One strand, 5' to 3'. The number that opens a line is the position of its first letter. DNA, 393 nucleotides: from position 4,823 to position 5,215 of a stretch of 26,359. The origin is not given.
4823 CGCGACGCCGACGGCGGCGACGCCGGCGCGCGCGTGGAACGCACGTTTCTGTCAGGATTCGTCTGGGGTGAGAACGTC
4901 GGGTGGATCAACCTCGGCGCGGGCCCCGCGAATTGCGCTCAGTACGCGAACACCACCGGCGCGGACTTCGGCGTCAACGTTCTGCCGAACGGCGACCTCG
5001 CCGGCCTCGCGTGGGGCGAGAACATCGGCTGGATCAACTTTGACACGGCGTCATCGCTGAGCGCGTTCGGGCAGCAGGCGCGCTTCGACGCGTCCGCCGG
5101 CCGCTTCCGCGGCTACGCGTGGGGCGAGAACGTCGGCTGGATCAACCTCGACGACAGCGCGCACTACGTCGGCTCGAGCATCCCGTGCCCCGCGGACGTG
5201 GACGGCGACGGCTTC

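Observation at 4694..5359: Unrecognised tandem repeat WGEN[IV]GW[IT]N (x4) in a small secreted protein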

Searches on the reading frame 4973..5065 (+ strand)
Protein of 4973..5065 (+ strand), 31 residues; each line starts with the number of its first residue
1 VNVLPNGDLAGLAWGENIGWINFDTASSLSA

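Call 32: search_protein_representatives(alignment_id=A2)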
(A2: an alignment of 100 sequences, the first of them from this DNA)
Query: 100 sequences, 31 profile positions. Proteins with E-value up to 0.001 (for the whole library): 4380; up to 1e-10: 2067; up to 1e-30: 209. The best 150 are listed.
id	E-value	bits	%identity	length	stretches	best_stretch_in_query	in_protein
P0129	3.6e-59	211.8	-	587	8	5-30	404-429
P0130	5.2e-58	208.1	-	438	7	1-30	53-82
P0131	1.6e-56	203.3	-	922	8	7-30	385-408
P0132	2.8e-55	199.4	-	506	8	3-28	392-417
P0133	4.8e-55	198.6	-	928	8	5-23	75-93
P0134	8.9e-55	197.8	-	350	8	4-29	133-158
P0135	1.7e-54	196.9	-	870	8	1-30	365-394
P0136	2.5e-53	193.1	-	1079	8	7-24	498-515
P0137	2.4e-51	186.8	-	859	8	2-24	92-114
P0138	1.1e-50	184.7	-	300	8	9-23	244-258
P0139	2.6e-50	183.5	-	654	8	2-23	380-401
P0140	9.5e-50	181.7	-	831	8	2-25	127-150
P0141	1.1e-49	181.5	-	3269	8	2-30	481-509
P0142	1.3e-49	181.2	-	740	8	5-24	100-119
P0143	6.4e-49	179.0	-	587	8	1-24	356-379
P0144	7.9e-49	178.7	-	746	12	6-26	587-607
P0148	2.5e-48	177.1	-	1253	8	8-23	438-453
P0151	2.1e-47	174.2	-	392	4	1-31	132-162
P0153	9.2e-47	172.1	-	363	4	2-31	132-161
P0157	2.0e-45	167.9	-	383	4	1-31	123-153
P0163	7.0e-45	166.1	-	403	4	1-31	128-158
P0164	3.3e-44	164.0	-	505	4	1-28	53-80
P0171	1.2e-43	162.2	-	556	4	1-31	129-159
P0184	1.1e-41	155.9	-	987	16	1-31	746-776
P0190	7.1e-41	153.3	-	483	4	2-31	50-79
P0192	2.8e-40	151.4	-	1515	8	1-25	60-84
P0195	4.1e-40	150.9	-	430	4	1-27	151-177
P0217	4.4e-38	144.4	-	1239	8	5-28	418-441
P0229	2.5e-37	142.0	-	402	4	1-30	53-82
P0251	1.0e-35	136.8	-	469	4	3-31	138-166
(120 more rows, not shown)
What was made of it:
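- Nearly all listed hits have 4, 8, 12 or 16 matched stretches (call 32).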

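Call 36: search_protein_families(library=pfam, proteins=[P0129, P0131, P0133, P0136, P0144, P0184, P0148, P0192, P0217], max_evalue=0.001)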
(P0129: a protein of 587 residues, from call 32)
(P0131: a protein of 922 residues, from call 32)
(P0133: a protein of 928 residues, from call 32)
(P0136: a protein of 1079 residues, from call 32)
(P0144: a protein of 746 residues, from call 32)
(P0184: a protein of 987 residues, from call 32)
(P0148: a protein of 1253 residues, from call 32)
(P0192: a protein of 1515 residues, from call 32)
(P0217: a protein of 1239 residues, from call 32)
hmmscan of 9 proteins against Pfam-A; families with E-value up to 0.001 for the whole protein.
P0129 (587 aa): 2 families
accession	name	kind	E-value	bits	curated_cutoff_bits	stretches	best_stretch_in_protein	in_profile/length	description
PF19077.6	Big_13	-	7e-05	23.7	27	0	274-304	65-95/102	Bacterial Ig-like domain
PF17957.7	Big_7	-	0.00059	20.9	24.1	0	233-303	1-69/70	Bacterial Ig domain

P0131 (922 aa): 8 families
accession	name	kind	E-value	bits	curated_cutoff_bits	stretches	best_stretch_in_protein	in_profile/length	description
PF17963.7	Big_9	-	7.6e-43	145.8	23.6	2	535-620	1-89/89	Bacterial Ig domain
PF17803.7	Cadherin_4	-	6.6e-25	87.9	25.1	2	525-584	1-65/71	Bacterial cadherin-like domain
PF17892.7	Cadherin_5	-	1.2e-24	86.4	26.5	2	534-622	1-98/98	Cadherin-like domain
PF18911.6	PKD_4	-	1.3e-20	73.7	27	2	628-716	4-85/85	PKD domain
PF00801.26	PKD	-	2e-09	37.8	23.5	1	729-808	5-76/80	PKD domain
PF22352.2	K319L-like_PKD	-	5.8e-07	29.9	27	0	738-813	15-84/84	K319L-like, PKD domain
PF05345.18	He_PIG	-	1.1e-06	29.4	24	0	278-317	56-95/96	Putative Ig domain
PF16184.11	Cadherin_3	-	2.7e-05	24.5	25.5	0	557-611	24-96/106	Cadherin-like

P0133 (928 aa): 7 families
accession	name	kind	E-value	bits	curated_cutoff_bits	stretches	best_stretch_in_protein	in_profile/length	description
PF17963.7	Big_9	-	6.2e-17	62.7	23.6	1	465-550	1-89/89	Bacterial Ig domain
PF19077.6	Big_13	-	1.9e-10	41.6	27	0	282-332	52-95/102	Bacterial Ig-like domain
PF17892.7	Cadherin_5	-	4.7e-09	36.4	26.5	1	465-552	2-98/98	Cadherin-like domain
PF17803.7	Cadherin_4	-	1.2e-08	35.8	25.1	1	460-511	6-62/71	Bacterial cadherin-like domain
PF06832.18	BiPBP_C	-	2.9e-05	24.3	26.8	0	657-713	30-86/90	Penicillin-Binding Protein C-terminus Family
PF13750.12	Big_3_3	-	7.8e-05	22.8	27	0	228-292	12-78/157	Bacterial Ig-like domain (group 3)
PF12245.14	Big_3_2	-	0.00029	21.5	23.3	0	288-333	70-116/122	Bacterial Ig-like domain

P0136 (1079 aa): 11 families
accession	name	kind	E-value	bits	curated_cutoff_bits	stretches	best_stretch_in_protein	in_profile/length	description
PF05345.18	He_PIG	-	1.1e-50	170.5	24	4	715-802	1-95/96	Putative Ig domain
PF17963.7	Big_9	-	9.7e-49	164.7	23.6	5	529-614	1-89/89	Bacterial Ig domain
PF17803.7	Cadherin_4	-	1.5e-26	93.1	25.1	5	526-575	8-62/71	Bacterial cadherin-like domain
PF17892.7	Cadherin_5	-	3.8e-15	56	26.5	2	529-616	2-98/98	Cadherin-like domain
PF18911.6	PKD_4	-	2.3e-08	34.4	27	1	713-802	1-85/85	PKD domain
PF00028.23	Cadherin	-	2.1e-07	31.7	28.8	0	958-989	60-92/93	Cadherin domain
PF00630.25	Filamin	-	4.9e-05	24.5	26.9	0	730-788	21-74/93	Filamin/ABP280 repeat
PF19077.6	Big_13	-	0.00023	22.1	27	0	369-399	68-99/102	Bacterial Ig-like domain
PF22888.1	FIMAH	-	0.00043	21.3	24.8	1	1010-1074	16-80/81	FIMAH domain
PF00801.26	PKD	-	0.00046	20.6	23.5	0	732-796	17-77/80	PKD domain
PF17957.7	Big_7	-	0.00051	21.1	24.1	1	171-219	14-67/70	Bacterial Ig domain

P0144 (746 aa): 2 families
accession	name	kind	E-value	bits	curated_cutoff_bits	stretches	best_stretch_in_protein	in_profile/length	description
PF18884.5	TSP3_bac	-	1.3e-10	41.4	25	1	219-240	1-22/22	Bacterial TSP3 repeat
PF03495.19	Binary_toxB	-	0.00019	22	25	0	167-179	2-14/78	Clostridial binary toxin B/anthrax toxin PA Ca-binding domain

P0184 (987 aa): 2 families
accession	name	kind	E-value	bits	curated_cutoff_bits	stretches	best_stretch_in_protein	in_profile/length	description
PF18884.5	TSP3_bac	-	5.6e-28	96.8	25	3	446-467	1-22/22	Bacterial TSP3 repeat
PF03495.19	Binary_toxB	-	1.3e-05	25.7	25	0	633-646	1-14/78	Clostridial binary toxin B/anthrax toxin PA Ca-binding domain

P0148 (1253 aa): 4 families
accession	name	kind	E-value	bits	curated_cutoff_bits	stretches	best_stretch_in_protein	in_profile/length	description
PF11617.13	Cu-binding_MopE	-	1.3e-24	86.5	27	4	480-509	1-30/30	Putative metal-binding motif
PF07676.18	PD40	-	7.5e-09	35.8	20.9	0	989-1023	11-38/38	WD40-like Beta Propeller Repeat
PF18884.5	TSP3_bac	-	1.4e-06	28.5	25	1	1143-1165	1-22/22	Bacterial TSP3 repeat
PF13750.12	Big_3_3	-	0.00047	20.3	27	0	226-288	14-78/157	Bacterial Ig-like domain (group 3)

P0192 (1515 aa): 4 families
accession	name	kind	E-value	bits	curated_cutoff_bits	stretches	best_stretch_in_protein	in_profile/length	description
PF11617.13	Cu-binding_MopE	-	1.7e-27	95.7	27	3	316-341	1-26/30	Putative metal-binding motif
PF01650.23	Peptidase_C13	-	3.5e-09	37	22.8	1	566-647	110-190/258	Peptidase C13 family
PF13620.12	CarboxypepD_reg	-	5.6e-09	36.7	32.3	1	1327-1406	1-81/82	Carboxypeptidase regulatory-like domain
PF13715.12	CarbopepD_reg_2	-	0.00079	19.9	32.2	0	1328-1406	1-76/88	CarboxypepD_reg-like domain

P0217 (1239 aa): 10 families
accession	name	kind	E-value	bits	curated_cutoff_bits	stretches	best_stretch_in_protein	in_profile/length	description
PF18911.6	PKD_4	-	2.2e-75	249.2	27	6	1011-1092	1-82/85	PKD domain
PF00801.26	PKD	-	1.8e-40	137.3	23.5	5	1020-1093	6-80/80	PKD domain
PF17963.7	Big_9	-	1.9e-33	115.7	23.6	2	453-536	3-89/89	Bacterial Ig domain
PF22352.2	K319L-like_PKD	-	1.1e-29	102.7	27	3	834-919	1-84/84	K319L-like, PKD domain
PF17803.7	Cadherin_4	-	8.2e-20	71.5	25.1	3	450-505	10-69/71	Bacterial cadherin-like domain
PF17892.7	Cadherin_5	-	3.6e-12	46.4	26.5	1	454-538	5-98/98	Cadherin-like domain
PF07495.19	Y_Y_Y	-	3.8e-09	36.7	26.6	0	882-921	25-64/65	Y_Y_Y domain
PF19077.6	Big_13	-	1.1e-06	29.4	27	0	567-628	34-96/102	Bacterial Ig-like domain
PF21027.3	Sde0182_C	-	0.00016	22.7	27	0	942-968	2-29/83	Cellulose-binding protein Sde0182, C-terminal domain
PF14347.11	DUF4399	-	0.00097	19.9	28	0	882-918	49-85/91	Domain of unknown function (DUF4399)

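Call 51: list_cluster_members(proteins=[P0129, P0131, P0134, P0138, P0141, P0144, P0184, P0148, P0192, P0132])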
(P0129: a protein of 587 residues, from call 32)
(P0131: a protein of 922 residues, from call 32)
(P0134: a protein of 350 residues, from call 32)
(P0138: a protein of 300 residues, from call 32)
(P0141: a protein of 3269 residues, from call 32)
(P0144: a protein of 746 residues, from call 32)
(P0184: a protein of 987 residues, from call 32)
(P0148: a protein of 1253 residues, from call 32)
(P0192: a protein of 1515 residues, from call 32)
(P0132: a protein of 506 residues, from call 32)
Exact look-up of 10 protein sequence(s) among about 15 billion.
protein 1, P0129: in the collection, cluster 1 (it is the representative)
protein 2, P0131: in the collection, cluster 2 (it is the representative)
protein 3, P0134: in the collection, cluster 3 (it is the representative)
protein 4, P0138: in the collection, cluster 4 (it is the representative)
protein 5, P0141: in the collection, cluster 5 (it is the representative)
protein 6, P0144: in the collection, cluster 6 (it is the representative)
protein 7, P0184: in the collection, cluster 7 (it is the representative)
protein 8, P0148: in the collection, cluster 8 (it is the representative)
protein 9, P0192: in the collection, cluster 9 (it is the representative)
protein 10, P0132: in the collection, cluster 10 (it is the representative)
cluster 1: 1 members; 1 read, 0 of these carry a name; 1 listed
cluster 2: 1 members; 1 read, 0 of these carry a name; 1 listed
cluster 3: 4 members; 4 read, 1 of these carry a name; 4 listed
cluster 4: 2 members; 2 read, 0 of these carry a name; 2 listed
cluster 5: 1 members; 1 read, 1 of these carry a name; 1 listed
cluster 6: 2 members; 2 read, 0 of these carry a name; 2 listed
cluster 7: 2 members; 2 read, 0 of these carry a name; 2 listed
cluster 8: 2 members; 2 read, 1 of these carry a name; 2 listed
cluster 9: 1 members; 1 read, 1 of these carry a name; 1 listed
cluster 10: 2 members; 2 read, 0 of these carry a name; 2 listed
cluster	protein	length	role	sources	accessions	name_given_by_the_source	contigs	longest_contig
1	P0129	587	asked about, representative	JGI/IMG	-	-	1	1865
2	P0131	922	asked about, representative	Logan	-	-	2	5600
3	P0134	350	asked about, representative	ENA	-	-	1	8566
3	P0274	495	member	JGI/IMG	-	hypothetical protein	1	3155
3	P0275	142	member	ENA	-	-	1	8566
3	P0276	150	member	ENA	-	-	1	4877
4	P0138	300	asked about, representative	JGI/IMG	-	-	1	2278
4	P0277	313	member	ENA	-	-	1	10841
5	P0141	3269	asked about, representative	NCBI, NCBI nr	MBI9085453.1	MAG: DUF1566 domain-containing protein [Desulfobacterales bacterium] | DUF1566 domain-containing protein [Desulfobacterales bacterium]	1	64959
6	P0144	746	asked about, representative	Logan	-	-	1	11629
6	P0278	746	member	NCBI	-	-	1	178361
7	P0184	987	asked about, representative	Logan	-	-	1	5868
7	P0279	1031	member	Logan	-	-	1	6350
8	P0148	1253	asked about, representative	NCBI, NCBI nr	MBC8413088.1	PD40 domain-containing protein, partial [bacterium] | PD40 domain-containing protein [bacterium]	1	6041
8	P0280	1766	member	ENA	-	-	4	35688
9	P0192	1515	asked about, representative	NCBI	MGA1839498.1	MAG: MopE-related protein [bacterium]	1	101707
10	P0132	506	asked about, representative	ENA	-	-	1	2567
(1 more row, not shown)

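Call 56: search_protein_families(library=ncbifam, proteins=[P0129, P0144, P0134], max_evalue=0.01)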
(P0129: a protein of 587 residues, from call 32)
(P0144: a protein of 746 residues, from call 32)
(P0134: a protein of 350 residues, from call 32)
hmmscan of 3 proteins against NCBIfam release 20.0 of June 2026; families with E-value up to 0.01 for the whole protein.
P0129 (587 aa): 2 families
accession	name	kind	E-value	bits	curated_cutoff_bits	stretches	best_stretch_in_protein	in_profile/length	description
NF047446.1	barrel_OmpL47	domain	2.6e-15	56.6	40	2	166-226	9-66/68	OmpL47-type beta-barrel domain-containing protein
NF047441.1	Lepto_OmpL47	equivalog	3.7e-07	30.1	250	1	159-301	163-314/336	multi-beta-barrel domain surface protein OmpL47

P0144 (746 aa): 3 families
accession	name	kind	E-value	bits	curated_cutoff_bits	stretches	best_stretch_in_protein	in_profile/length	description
NF042425.1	Amuc_1099_fam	equivalog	4.5e-11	42.9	50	2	216-242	126-152/321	Amuc_1099 family pilus-like system protein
NF047639.1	throspo3_MtsD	equivalog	1.6e-07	29.9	800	1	186-239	475-529/651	cell-cell cohesion protein MtsD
NF053806.1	lanmdlnLanM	equivalog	2.9e-05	24.1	135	0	164-234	31-98/132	lanmodulin LanM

P0134 (350 aa): 0 families

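Call 64: search_protein_families(library=pfam, proteins=[P0151, P0153, P0157, P0163, P0164, P0171, P0190, P0195, P0229, P0251], max_evalue=0.01)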
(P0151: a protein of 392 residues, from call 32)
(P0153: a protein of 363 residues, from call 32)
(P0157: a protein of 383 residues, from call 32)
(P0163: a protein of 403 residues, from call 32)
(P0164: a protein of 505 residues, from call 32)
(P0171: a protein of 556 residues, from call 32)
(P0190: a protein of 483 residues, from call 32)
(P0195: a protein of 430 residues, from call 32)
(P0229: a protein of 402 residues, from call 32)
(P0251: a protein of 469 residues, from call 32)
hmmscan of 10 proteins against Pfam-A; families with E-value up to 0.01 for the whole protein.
P0151 (392 aa): 0 families

P0153 (363 aa): 0 families

P0157 (383 aa): 0 families

P0163 (403 aa): 2 families
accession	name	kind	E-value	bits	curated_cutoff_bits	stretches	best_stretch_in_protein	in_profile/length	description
PF00404.24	Dockerin_1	-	0.0019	18.8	22.9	1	314-363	2-49/57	Dockerin type I domain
PF23759.1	GBD_T9SS_assoc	-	0.0024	18.6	27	1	165-223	1-65/116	Galactose binding domain-like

P0164 (505 aa): 0 families

P0171 (556 aa): 1 family
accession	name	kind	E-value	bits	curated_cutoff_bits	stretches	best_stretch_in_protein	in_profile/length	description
PF23759.1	GBD_T9SS_assoc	-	2.7e-09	37.7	27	2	166-224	1-65/116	Galactose binding domain-like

P0190 (483 aa): 1 family
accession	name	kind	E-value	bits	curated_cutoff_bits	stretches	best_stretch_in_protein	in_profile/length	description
PF00404.24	Dockerin_1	-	0.002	18.7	22.9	0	418-474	2-50/57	Dockerin type I domain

P0195 (430 aa): 0 families

P0229 (402 aa): 0 families

P0251 (469 aa): 4 families
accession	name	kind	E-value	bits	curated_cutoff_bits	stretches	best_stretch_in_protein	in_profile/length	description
PF13385.13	Laminin_G_3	-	4.6e-26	92.2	27.6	1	248-408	2-151/151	Concanavalin A-like lectin/glucanases superfamily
PF00354.24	Pentaxin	-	9.1e-11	42.3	25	1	261-409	22-165/194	Pentaxin family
PF00404.24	Dockerin_1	-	0.00014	22.5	22.9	1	175-230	2-57/57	Dockerin type I domain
PF02210.31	Laminin_G_2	-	0.0088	17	22.9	0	322-397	47-123/126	Laminin G domain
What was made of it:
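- It is fused to Big_9, cadherin-like, PKD, He_PIG, TSP3, MopE, Laminin_G_3 and galactose-binding-like modules (calls 36, 64).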

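Call 71: search_solved_structures(query=A2, max_evalue=10)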
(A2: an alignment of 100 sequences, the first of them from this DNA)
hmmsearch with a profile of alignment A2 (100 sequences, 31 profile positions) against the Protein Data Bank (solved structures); distinct sequences matched with E-value up to 10: 0.

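Call 92: find_encoding_contigs(protein=P0278, flank=6000, max_places=1)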
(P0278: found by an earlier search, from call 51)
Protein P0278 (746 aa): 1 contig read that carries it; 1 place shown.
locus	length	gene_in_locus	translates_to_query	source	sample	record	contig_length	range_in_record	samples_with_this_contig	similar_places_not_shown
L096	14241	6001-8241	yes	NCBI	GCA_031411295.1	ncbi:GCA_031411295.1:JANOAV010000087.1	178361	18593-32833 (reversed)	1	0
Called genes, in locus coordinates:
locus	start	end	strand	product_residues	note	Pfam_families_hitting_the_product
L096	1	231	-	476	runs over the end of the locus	PF07394:DUF1501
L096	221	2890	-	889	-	PF07583:PSCyt2, PF08305:NPCBM, PF07587:PSD1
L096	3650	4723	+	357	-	-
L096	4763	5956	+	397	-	-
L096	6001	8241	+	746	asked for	PF18884:TSP3_bac (faint)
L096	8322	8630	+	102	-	PF06155:GBBH-like_N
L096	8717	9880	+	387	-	PF01408:GFO_IDH_MocA, PF02894:GFO_IDH_MocA_C, PF22725:GFO_IDH_MocA_C3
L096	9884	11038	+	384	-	PF02595:Gly_kinase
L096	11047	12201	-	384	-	-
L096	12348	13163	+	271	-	-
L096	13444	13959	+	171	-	-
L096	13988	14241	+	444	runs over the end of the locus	PF13439:Glyco_transf_4 (weak), PF00534:Glycos_transf_1, PF13692:Glyco_trans_1_4, PF13524:Glyco_trans_1_2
